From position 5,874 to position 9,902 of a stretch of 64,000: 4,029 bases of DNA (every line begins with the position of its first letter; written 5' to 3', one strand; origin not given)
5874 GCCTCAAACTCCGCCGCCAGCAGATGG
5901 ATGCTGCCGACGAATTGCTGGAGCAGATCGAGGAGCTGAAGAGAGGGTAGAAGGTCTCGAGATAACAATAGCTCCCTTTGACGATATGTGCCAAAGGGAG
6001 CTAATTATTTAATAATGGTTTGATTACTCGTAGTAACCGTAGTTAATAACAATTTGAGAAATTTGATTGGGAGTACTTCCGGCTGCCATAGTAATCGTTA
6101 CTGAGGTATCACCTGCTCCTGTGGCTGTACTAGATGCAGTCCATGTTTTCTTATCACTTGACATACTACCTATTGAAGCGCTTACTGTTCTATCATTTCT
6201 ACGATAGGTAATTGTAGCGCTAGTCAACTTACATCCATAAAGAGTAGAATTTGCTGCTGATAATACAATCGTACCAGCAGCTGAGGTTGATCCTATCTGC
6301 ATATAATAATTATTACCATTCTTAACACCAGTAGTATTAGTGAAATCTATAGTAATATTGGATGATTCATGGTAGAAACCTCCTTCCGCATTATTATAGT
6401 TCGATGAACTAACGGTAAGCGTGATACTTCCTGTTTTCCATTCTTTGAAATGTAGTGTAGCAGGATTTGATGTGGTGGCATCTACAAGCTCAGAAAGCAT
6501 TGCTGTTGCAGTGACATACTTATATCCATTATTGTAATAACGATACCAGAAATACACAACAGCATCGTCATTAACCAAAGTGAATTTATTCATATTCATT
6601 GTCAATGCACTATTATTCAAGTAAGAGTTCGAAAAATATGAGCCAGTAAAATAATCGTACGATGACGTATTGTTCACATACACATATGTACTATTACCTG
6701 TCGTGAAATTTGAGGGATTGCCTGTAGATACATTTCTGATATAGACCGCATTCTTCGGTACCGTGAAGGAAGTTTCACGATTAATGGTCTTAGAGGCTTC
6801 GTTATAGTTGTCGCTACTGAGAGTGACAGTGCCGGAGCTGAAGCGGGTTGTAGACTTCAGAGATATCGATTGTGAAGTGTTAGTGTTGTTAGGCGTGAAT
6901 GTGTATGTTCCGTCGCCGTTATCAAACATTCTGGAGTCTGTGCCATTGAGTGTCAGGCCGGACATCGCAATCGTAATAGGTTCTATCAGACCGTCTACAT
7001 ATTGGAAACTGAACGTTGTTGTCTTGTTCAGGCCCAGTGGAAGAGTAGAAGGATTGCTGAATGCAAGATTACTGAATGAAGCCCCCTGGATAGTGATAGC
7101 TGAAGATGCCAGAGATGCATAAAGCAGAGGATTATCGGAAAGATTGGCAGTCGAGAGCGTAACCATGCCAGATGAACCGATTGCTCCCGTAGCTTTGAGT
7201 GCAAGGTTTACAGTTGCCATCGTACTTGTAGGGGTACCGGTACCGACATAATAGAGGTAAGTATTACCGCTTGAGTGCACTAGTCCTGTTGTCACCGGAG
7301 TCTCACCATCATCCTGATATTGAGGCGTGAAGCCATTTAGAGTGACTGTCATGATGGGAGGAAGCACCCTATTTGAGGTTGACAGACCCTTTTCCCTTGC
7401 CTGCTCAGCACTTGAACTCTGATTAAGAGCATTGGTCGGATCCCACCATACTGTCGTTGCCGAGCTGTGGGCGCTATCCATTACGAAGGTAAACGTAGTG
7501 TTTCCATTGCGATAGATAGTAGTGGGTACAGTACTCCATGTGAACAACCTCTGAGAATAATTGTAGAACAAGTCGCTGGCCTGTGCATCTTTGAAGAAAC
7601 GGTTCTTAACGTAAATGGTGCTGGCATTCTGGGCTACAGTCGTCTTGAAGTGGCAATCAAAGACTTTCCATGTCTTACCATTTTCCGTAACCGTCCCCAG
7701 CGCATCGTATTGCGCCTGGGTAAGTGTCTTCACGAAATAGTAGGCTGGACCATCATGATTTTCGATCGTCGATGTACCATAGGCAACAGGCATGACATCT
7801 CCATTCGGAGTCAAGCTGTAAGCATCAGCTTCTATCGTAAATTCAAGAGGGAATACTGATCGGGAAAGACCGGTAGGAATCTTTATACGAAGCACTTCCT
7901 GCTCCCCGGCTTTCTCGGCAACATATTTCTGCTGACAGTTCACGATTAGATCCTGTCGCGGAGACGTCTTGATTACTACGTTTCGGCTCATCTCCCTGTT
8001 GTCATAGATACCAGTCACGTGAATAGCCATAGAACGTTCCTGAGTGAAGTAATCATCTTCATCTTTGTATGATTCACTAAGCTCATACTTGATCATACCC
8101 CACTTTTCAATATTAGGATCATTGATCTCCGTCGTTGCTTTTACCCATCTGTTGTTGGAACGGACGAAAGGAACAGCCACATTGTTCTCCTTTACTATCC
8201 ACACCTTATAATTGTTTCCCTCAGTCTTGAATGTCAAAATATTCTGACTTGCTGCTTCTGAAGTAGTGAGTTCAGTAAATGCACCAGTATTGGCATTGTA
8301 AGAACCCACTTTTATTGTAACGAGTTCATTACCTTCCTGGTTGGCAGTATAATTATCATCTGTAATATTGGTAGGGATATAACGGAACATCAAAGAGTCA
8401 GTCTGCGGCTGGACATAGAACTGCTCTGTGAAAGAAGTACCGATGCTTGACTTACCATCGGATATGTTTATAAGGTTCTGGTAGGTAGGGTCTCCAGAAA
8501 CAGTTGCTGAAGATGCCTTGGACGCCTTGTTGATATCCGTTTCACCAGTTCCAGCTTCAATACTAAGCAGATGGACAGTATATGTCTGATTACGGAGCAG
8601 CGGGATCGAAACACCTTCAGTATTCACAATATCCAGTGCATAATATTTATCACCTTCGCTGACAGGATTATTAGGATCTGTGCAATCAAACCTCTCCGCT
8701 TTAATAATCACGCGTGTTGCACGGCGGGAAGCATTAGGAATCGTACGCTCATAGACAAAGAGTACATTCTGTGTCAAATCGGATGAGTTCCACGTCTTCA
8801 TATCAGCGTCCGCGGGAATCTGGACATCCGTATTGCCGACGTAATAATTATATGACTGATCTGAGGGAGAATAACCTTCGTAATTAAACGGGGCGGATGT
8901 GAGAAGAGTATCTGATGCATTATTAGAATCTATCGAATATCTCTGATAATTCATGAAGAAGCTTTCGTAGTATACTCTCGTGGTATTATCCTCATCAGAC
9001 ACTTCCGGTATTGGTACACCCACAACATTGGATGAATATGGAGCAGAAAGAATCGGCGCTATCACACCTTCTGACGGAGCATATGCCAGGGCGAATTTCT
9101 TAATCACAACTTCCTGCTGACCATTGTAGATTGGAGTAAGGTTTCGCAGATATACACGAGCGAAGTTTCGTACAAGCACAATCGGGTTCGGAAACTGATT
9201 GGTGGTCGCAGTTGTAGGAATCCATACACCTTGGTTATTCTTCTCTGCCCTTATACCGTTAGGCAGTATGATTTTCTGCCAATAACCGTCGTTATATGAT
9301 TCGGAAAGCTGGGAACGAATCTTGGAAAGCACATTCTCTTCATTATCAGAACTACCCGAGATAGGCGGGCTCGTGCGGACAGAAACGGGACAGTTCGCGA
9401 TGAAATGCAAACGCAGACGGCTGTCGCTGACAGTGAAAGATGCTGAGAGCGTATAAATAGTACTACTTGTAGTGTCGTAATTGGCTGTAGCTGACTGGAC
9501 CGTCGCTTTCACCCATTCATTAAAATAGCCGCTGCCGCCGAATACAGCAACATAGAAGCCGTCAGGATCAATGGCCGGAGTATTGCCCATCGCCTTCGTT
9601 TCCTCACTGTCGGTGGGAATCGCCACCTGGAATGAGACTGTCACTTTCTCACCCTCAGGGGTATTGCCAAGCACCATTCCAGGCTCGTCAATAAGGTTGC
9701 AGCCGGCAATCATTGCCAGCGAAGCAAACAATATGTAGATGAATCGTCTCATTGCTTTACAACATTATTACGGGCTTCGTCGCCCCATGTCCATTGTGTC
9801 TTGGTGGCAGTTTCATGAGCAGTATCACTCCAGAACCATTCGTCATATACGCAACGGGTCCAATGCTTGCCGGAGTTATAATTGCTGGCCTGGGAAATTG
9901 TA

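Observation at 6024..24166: Unusually expanded 12-gene type V pilus-like operon with seven tandem fimbrillin paralogs and three giant distal lipoproteins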

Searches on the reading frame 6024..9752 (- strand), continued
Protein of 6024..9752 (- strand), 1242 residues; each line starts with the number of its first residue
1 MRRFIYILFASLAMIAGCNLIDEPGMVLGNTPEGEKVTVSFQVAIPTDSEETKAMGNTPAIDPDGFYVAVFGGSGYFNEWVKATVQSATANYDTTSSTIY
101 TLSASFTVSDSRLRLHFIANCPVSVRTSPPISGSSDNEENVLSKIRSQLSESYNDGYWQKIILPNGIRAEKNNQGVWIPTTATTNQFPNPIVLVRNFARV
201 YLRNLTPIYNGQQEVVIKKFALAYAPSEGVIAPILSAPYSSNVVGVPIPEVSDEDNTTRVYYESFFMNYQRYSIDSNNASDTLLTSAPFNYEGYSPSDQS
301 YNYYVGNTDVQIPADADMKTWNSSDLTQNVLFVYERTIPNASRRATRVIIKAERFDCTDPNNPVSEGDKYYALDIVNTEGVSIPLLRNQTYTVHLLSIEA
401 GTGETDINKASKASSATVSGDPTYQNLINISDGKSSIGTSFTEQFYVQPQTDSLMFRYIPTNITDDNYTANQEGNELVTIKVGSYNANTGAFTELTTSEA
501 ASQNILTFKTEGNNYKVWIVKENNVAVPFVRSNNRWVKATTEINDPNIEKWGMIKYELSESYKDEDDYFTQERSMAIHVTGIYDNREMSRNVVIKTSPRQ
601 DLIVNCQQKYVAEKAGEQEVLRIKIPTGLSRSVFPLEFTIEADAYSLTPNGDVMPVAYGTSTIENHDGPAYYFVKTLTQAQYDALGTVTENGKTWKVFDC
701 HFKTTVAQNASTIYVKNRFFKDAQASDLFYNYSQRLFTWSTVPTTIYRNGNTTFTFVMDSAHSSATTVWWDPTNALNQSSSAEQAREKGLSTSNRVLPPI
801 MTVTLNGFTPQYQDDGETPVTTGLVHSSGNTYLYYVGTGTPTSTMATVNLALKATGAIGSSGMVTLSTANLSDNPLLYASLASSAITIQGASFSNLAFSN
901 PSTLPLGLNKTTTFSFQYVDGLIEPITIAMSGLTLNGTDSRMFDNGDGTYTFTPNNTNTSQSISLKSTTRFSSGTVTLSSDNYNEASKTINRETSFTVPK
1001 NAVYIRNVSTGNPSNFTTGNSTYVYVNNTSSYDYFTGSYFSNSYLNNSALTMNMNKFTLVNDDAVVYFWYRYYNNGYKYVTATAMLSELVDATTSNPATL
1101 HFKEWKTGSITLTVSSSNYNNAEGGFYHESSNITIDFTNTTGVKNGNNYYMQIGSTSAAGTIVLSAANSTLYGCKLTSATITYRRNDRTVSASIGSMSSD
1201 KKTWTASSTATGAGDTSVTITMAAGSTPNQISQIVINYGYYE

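Call 69: fold_search(model_id=the predicted structure, library=pdb)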
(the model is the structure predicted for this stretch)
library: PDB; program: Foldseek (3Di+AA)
matches with E <= 10: 1774; with E <= 0.001: 213
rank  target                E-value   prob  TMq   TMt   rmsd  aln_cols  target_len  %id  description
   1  7r5k_10               2.4e-12  1.00  0.10  0.07  59.1      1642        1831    7  Human nuclear pore complex (constricted) (released 2022-06-22)
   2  9ijj_h                4.3e-12  1.00  0.14  0.12  40.4      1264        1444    8  In situ structure of the central apparatus in mouse sperm axoneme. (released 2025-06-04)
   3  4rtd                  7.1e-12  1.00  0.09  0.10  41.7       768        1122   10  Escherichia coli alpha-2-macroglobulin activated by porcine elastase (released 2015-07-15)
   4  9ijj_4G               1.1e-10  1.00  0.15  0.06  37.7       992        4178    8  In situ structure of the central apparatus in mouse sperm axoneme. (released 2025-06-04)
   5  8wa2_A                1.4e-10  1.00  0.13  0.09  45.2      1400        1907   10  cryo-EM structure of native mastigonemes isolated from Chlamydomonas reinhardtii at 3.0 angstrom resolution (released 2024-04-10)
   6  5lf5_A                4.1e-10  1.00  0.12  0.21  21.6       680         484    8  Myelin-associated glycoprotein (MAG) deglycosylated full extracellular domain with co-purified ligand (released 2016-12-14)
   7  4u48                  6.7e-10  0.99  0.10  0.09  41.8      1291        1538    9  Crystal structure of Salmonella alpha-2-macroglobulin (released 2014-09-17)
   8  8wa2_C                7.8e-10  1.00  0.13  0.11  35.0      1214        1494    8  cryo-EM structure of native mastigonemes isolated from Chlamydomonas reinhardtii at 3.0 angstrom resolution (released 2024-04-10)
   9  7q60                  9.6e-10  1.00  0.09  0.09  46.5       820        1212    9  Structure of TEV cleaved A2ML1 (A2ML1-TE) (released 2022-04-20)
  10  8wa2_D                1.1e-09  1.00  0.17  0.14  35.6      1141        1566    9  cryo-EM structure of native mastigonemes isolated from Chlamydomonas reinhardtii at 3.0 angstrom resolution (released 2024-04-10)
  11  8b0g_A                1.6e-09  1.00  0.12  0.12  46.5       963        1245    8  2C9, C5b9-CD59 structure (released 2023-02-22)
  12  7o7n_A                1.7e-09  1.00  0.09  0.08  53.3      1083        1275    7  (h-alpha2M)4 semiactivated I state (released 2022-04-13)
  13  9b4h_A                3.1e-09  1.00  0.13  0.10  40.2      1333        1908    8  Chlamydomonas reinhardtii mastigoneme filament (released 2024-04-10)
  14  8s3o_A                3.8e-09  1.00  0.12  0.11  47.1      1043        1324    8  Structure of native human CD109 (released 2025-03-05)
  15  4u4j                  4.2e-09  0.99  0.11  0.09  47.6      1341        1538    8  Crystal structure of Salmonella alpha-2-macroglobulin mutant Y1175G (released 2014-09-17)
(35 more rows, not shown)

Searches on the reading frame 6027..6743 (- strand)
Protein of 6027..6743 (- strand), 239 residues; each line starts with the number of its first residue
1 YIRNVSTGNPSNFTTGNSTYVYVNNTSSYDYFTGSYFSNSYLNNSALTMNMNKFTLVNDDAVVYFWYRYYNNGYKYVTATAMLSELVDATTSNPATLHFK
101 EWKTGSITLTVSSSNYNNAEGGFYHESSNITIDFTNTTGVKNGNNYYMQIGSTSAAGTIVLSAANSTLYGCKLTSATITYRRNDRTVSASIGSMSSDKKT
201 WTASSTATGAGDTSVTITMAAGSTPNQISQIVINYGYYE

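Call 85: search_protein_families(library=pfam, proteins=[window:6027-6743:-], max_evalue=0.1)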
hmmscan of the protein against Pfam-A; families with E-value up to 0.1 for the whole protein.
window:6027-6743:- (239 aa): 0 families

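Call 93: search_protein_representatives(protein=window:6027-6743:-)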
Query: 239 residues. Proteins with E-value up to 0.001 (for the whole library): 15; up to 1e-10: 11; up to 1e-30: 2. The best 15 are listed.
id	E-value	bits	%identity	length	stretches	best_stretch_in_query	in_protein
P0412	1.1e-40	155.9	54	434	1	25-239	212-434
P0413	1.2e-39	152.6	49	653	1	16-239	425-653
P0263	2.1e-21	93.0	38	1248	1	16-239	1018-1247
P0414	6.1e-19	84.9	46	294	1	96-239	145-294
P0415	1.8e-14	70.3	36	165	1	93-239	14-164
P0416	3.2e-14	69.5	41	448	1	1-238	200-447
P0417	6.1e-14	68.6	42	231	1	57-239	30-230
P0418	9.4e-12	61.4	51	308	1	1-102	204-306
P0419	9.8e-12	61.4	36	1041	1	18-238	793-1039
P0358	2.9e-11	59.8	38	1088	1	85-239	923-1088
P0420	8.3e-11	58.3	32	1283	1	7-239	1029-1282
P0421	1.7e-10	57.3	53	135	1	146-239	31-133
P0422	5.1e-08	49.2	41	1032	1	93-239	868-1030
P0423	6.7e-07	45.6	35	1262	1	9-239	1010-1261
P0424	1.0e-04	38.4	38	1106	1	88-239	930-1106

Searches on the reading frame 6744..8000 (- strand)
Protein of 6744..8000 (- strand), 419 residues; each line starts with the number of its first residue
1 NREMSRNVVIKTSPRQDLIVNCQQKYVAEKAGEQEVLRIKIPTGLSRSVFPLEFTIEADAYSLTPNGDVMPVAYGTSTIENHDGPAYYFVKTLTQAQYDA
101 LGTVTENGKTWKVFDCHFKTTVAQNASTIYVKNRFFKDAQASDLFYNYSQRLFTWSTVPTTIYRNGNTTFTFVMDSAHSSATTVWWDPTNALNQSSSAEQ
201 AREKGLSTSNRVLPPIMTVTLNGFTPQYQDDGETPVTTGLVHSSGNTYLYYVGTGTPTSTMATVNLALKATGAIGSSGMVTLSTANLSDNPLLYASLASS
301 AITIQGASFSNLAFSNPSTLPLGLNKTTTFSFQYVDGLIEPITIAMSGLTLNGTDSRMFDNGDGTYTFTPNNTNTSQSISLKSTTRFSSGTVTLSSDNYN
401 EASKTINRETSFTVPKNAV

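Call 85: search_protein_families(library=pfam, proteins=[window:6744-8000:-], max_evalue=0.1)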
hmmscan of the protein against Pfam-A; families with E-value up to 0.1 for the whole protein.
window:6744-8000:- (419 aa): 3 families
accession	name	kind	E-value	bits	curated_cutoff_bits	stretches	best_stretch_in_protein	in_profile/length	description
PF24243.1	Phage_tail_C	-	0.0012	18.6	23.7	1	92-103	5-16/26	Phage tail tip domain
PF17892.7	Cadherin_5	-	0.0039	17.4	26.5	1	344-374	41-72/98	Cadherin-like domain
PF11763.13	DIPSY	-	0.017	15.7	25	0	358-406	65-108/122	Cell-wall adhesin ligand-binding C-terminal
